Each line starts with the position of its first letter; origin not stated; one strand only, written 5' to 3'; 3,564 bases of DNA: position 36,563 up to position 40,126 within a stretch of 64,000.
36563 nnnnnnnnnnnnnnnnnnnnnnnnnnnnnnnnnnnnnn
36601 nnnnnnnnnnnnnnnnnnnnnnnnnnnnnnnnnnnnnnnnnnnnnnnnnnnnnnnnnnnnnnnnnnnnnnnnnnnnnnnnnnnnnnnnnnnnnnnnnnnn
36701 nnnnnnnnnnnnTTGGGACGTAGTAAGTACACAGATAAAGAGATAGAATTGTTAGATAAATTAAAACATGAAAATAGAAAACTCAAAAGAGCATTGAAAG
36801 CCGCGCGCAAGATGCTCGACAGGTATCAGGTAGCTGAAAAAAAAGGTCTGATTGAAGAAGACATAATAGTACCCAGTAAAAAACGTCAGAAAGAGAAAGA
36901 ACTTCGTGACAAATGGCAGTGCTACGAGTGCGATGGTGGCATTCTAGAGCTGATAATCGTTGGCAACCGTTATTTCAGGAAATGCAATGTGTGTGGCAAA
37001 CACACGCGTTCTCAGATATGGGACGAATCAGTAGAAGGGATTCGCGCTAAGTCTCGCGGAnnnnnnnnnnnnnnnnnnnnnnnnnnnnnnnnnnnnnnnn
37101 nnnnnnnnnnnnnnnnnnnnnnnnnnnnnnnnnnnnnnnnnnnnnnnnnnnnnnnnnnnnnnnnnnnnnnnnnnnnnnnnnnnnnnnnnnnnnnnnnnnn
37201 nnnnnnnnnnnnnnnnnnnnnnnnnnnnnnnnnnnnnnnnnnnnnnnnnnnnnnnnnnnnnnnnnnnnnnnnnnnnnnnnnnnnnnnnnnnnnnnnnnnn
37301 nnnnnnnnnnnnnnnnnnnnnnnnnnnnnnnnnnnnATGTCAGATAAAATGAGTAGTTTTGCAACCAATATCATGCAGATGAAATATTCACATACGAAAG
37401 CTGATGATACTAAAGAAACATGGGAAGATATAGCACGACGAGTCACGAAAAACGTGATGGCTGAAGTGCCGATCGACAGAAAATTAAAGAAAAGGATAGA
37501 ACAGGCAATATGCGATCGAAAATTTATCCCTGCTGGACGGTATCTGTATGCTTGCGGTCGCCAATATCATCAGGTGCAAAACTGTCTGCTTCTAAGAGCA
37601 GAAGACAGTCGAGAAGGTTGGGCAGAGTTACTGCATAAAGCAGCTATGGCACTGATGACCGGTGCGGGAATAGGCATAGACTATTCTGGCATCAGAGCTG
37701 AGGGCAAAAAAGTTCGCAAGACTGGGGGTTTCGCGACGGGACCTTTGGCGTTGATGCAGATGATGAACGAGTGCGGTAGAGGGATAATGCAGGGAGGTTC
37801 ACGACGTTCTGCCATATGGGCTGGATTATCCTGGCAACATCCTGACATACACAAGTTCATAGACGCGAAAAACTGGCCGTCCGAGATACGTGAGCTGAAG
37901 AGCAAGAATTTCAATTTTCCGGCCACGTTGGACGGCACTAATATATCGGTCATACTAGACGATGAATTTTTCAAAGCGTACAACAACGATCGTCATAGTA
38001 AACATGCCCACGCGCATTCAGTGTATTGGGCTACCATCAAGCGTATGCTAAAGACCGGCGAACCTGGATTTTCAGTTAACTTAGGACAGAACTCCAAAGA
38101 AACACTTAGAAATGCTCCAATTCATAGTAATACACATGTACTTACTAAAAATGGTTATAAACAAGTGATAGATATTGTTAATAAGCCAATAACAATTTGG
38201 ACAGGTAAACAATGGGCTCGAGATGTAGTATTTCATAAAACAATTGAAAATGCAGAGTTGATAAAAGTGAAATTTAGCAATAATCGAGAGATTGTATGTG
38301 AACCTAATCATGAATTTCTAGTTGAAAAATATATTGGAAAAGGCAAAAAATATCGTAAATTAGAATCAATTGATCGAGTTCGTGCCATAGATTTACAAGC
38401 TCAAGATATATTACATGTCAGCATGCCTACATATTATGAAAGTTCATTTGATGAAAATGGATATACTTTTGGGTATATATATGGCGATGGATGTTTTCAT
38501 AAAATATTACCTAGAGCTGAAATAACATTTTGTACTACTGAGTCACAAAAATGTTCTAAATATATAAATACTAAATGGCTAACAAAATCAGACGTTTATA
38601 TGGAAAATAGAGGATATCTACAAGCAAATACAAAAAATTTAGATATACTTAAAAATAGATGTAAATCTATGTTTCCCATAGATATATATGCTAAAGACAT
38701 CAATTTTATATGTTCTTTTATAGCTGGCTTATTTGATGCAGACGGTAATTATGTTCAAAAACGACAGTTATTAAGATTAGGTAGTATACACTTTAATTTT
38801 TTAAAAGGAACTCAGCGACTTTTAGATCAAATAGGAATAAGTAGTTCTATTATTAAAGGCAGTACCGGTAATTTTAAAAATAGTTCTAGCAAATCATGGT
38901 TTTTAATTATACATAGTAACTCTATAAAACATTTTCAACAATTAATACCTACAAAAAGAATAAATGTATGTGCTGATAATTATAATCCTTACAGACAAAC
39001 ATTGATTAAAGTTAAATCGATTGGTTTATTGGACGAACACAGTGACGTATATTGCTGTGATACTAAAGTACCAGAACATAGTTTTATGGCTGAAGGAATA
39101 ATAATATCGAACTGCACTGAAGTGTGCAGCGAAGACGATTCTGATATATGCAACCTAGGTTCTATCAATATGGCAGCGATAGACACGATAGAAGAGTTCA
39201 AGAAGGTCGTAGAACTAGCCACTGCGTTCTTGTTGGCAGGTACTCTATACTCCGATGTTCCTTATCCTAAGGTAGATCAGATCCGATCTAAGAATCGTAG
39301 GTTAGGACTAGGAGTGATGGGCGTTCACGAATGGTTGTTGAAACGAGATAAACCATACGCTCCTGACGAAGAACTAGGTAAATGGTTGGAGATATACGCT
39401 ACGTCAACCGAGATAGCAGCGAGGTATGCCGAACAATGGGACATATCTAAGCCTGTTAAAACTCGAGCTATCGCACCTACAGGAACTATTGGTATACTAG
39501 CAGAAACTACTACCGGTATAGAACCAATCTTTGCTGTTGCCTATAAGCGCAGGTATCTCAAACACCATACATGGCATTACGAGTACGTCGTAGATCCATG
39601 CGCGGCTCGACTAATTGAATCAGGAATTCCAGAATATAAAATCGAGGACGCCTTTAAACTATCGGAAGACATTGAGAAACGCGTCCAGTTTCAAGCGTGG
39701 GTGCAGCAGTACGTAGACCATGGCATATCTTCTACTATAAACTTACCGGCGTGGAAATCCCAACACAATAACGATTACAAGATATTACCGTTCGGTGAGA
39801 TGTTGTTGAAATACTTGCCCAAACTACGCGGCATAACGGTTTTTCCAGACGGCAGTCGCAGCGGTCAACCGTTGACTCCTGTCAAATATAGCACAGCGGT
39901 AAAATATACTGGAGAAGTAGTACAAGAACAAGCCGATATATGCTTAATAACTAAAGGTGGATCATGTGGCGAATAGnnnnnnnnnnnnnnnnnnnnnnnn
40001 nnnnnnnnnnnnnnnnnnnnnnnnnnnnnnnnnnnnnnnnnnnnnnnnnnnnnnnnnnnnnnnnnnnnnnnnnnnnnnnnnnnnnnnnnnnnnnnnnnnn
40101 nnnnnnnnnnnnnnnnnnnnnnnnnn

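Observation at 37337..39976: Ribonucleotide reductase interrupted by an AT-rich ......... intein at the catalytic cysteine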

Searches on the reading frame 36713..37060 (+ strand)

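Call 27: search_protein_families(library=phrogs, proteins=[window:36713-37060:+], max_evalue=0.001)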
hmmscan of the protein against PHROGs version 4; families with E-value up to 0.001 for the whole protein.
window:36713-37060:+ (116 aa): 1 family
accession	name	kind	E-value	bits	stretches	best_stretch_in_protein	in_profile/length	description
phrog_32371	-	unknown function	0.00079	20.4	1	5-102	6-100/175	-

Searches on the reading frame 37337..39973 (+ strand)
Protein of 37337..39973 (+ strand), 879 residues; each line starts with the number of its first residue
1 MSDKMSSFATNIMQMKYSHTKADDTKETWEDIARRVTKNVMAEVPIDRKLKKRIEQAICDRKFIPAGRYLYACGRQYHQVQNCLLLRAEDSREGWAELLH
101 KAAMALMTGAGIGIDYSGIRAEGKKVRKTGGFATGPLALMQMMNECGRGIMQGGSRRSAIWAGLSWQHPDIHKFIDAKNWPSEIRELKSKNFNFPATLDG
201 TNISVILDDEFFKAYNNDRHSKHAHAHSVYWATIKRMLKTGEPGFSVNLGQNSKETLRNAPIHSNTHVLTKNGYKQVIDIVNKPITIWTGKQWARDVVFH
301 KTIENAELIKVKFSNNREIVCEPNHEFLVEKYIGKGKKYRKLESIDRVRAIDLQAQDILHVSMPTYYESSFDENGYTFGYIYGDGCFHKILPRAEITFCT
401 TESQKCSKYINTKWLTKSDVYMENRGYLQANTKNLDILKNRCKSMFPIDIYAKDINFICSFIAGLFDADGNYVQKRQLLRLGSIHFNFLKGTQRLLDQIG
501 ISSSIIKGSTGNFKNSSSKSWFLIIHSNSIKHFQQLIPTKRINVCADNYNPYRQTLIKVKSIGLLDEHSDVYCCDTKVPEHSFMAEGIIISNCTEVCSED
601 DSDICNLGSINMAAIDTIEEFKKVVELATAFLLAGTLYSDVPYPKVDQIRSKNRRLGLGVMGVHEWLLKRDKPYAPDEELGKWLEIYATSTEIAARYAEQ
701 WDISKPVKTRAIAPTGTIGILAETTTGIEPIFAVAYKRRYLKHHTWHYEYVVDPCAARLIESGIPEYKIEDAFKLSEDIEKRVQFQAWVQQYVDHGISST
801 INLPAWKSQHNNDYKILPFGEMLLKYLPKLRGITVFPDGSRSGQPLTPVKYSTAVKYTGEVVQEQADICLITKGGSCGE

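Call 3: search_protein_families(library=pfam, proteins=[window:37337-39973:+], max_evalue=0.1)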
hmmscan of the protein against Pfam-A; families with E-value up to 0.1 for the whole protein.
window:37337-39973:+ (879 aa): 7 families
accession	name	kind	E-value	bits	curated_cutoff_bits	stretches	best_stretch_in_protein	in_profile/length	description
PF02867.20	Ribonuc_red_lgC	-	1.2e-53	183.1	23.9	2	82-679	2-307/523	Ribonucleotide reductase, barrel domain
PF14528.11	LAGLIDADG_3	-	7.8e-11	42.5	22.5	1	457-537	2-81/82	LAGLIDADG-like domain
PF14890.11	Intein_splicing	-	1.4e-07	31.9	35.8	1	300-592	42-155/155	Intein splicing domain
PF00317.26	Ribonuc_red_lgN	-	7.5e-06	26.4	28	1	6-76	4-75/77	Ribonucleotide reductase, all-alpha domain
PF21995.1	RNR-II_ins_dom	-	1.2e-05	25.9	27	1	76-145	27-102/107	B12-dependent ribonucleotide reductase, insertion domain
PF13810.12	DUF4185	-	0.061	13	39.5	0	18-90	127-194/309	Domain of unknown function (DUF4185)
PF15244.11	HSD3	-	0.074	13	27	0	492-573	146-226/416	Spermatogenesis-associated protein 7, or HSD3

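Call 5: search_solved_structures(query=window:37337-39973:+, max_evalue=0.001, show_alignments=3)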
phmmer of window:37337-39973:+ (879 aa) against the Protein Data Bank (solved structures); distinct sequences matched with E-value up to 0.001: 32.
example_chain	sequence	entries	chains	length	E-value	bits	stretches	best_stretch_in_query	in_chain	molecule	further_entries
1xje_A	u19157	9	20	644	2.4e-32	115.2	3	17-246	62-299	ribonucleotide reductase, B12-dependent | Ribonucleoside-diphosphate reductase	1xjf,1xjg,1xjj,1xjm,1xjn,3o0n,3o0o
1xjk_A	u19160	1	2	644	2.8e-32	114.9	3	17-246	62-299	ribonucleotide reductase, B12-dependent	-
5im3_A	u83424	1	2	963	6.1e-17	64.2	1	68-181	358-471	Ribonucleoside-diphosphate reductase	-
1pem_A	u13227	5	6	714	8.7e-17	63.7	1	21-182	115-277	Ribonucleoside-diphosphate reductase 2 alpha chain | RIBONUCLEOSIDE-DIPHOSPHATE REDUCTASE 2 ALPHA SUBUNIT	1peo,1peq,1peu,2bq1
9l6o_F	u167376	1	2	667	1.2e-16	63.3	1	21-183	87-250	Ribonucleoside-diphosphate reductase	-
7agj_A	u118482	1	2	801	1.3e-15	59.8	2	43-182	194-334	Ribonucleoside-diphosphate reductase subunit alpha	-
6l3r_A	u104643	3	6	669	2e-15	59.2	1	57-180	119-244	Ribonucleoside-diphosphate reductase large subunit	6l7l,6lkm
2wgh_A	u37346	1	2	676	2e-15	59.2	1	57-180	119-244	RIBONUCLEOSIDE-DIPHOSPHATE REDUCTASE LARGE SUBUNIT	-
3hnc_A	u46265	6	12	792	3.2e-15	58.5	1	57-180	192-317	Ribonucleoside-diphosphate reductase large subunit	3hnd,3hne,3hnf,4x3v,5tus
5d1y_A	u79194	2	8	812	3.4e-15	58.4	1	57-180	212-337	Ribonucleoside-diphosphate reductase large subunit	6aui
6cgl_A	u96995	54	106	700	1.1e-14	56.8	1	22-230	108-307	Ribonucleoside-diphosphate reductase | Ribonucleoside-diphosphate reductase subunit alpha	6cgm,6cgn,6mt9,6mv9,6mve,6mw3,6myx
6dqw_A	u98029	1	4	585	4.1e-14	54.8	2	82-186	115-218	Ribonucleoside-diphosphate reductase, alpha chain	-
1zyz_A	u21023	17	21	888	5.1e-13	51.2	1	62-188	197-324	Ribonucleoside-diphosphate reductase large chain 1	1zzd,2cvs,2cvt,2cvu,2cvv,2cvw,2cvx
3s8a_A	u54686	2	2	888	3.2e-12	48.6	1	62-188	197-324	Ribonucleoside-diphosphate reductase large chain 1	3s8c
3tb9_A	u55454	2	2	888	3.5e-12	48.5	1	62-188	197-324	Ribonucleoside-diphosphate reductase large chain 1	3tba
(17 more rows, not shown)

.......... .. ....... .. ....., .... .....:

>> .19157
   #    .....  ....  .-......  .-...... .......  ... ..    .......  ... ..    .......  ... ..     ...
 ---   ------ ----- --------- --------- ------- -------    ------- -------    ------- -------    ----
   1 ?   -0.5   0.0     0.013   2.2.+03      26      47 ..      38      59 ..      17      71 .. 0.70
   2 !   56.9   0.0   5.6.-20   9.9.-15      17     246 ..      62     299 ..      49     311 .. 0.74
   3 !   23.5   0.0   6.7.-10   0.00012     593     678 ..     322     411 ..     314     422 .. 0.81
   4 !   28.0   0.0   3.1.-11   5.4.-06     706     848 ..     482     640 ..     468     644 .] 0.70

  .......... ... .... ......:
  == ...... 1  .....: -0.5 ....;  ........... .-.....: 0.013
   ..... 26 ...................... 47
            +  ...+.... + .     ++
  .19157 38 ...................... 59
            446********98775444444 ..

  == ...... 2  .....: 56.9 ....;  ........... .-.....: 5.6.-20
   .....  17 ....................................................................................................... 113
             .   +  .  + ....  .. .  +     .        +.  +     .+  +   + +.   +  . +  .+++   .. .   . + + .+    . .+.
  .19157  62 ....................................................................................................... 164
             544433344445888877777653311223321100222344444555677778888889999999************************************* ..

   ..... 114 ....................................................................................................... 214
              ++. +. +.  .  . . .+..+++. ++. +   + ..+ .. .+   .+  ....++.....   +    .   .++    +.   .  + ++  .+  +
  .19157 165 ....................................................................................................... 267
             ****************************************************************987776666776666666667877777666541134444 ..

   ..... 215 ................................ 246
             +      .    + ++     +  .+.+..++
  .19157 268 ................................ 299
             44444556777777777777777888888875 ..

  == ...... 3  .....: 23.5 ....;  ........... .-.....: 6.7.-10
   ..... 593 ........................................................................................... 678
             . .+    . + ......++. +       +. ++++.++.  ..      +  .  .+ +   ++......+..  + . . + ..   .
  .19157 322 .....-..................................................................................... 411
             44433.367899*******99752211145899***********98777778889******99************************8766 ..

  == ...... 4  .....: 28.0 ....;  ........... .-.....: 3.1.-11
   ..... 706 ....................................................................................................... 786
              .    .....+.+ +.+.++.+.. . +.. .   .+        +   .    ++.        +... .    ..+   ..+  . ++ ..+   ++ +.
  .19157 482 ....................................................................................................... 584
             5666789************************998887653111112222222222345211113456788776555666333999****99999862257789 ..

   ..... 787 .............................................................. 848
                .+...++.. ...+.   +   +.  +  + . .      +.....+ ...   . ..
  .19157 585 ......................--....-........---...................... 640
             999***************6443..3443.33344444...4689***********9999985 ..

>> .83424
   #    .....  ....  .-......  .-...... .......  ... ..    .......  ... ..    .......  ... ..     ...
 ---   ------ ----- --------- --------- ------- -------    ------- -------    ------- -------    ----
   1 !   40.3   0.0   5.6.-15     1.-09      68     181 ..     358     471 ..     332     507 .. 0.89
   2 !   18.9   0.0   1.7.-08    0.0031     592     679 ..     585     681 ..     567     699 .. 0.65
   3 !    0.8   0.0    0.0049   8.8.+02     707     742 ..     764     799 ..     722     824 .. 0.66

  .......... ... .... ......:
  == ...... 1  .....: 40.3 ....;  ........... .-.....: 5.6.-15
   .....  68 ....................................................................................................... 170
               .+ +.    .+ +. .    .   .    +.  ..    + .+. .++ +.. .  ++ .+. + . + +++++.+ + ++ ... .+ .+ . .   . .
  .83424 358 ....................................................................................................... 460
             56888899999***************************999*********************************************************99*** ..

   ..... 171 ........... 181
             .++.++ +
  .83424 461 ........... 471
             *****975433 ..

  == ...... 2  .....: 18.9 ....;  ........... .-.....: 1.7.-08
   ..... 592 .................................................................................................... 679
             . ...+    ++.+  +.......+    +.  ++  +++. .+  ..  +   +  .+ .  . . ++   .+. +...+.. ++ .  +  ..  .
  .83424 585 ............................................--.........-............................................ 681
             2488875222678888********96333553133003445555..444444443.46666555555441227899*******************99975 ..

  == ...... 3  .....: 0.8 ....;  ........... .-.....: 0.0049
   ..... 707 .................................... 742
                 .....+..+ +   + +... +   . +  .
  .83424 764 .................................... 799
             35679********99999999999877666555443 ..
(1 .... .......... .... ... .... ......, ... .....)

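Call 6: search_protein_families(library=ncbifam, proteins=[window:37337-39973:+], max_evalue=0.1)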
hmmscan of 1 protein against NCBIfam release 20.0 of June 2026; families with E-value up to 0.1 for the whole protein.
window:37337-39973:+ (879 aa): 26 families (the best 25 are shown)
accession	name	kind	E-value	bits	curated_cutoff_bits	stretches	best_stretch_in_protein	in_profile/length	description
TIGR02504.1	NrdJ_Z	equivalog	2.3e-72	244.5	399.95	3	11-222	3-213/606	adenosylcobalamin-dependent ribonucleoside-diphosphate reductase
NF006417.0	PRK08665.1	equivalog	7.2e-62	209.7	961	2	4-245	11-256/759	vitamin B12-dependent ribonucleotide reductase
NF005010.0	PRK06406.1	subfamily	3.8e-50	170.9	1125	3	4-254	176-421/771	vitamin B12-dependent ribonucleotide reductase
TIGR02506.1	NrdE_NrdA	equivalog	6.6e-45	153.7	341.05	3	14-219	8-208/616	ribonucleoside-diphosphate reductase subunit alpha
NF006207.0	PRK08332.1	equivalog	6.9e-32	109.7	2400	4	437-680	1077-1338/1684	vitamin B12-dependent ribonucleotide reductase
NF005122.0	PRK06556.1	equivalog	2.6e-29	101.6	859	3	61-221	138-308/960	vitamin B12-dependent ribonucleotide reductase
TIGR04170.1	RNR_1b_NrdE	exception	6.9e-29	100.6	750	3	18-179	98-260/698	class 1b ribonucleoside-diphosphate reductase subunit alpha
NF005991.0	PRK08115.1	equivalog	8.4e-29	100.1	854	3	29-179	131-286/858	vitamin B12-dependent ribonucleotide reductase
NF006577.0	PRK09102.1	equivalog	1.2e-27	96.4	620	2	7-244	27-255/604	ribonucleoside-diphosphate reductase subunit alpha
TIGR02505.1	RTPR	equivalog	7e-25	87.3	340.05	3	593-738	377-539/724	ribonucleoside-triphosphate reductase, adenosylcobalamin-dependent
NF006279.0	PRK08447.1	equivalog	7.9e-23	80.8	1082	2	75-185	208-318/789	ribonucleoside-diphosphate reductase subunit alpha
NF005101.0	PRK06539.1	equivalog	1.7e-20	72.7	988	2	56-219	200-353/822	ribonucleoside-diphosphate reductase subunit alpha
NF005544.0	PRK07207.1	equivalog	4.3e-18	64.5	965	2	63-178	354-469/965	ribonucleoside-diphosphate reductase subunit alpha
NF006665.0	PRK09209.1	equivalog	2.4e-16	59.2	1057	2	68-179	222-333/761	ribonucleoside-diphosphate reductase subunit alpha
NF009029.0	PRK12365.1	equivalog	3.1e-16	58.5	1350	2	62-179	436-554/1046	ribonucleoside-diphosphate reductase subunit alpha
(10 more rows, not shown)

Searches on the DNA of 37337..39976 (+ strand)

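Call 4: search_dna_similar(query=window:37337-39976:+, collection=phages, mode=near, max_rows=40)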
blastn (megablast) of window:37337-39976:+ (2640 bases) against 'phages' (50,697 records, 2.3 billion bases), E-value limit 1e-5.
No match.
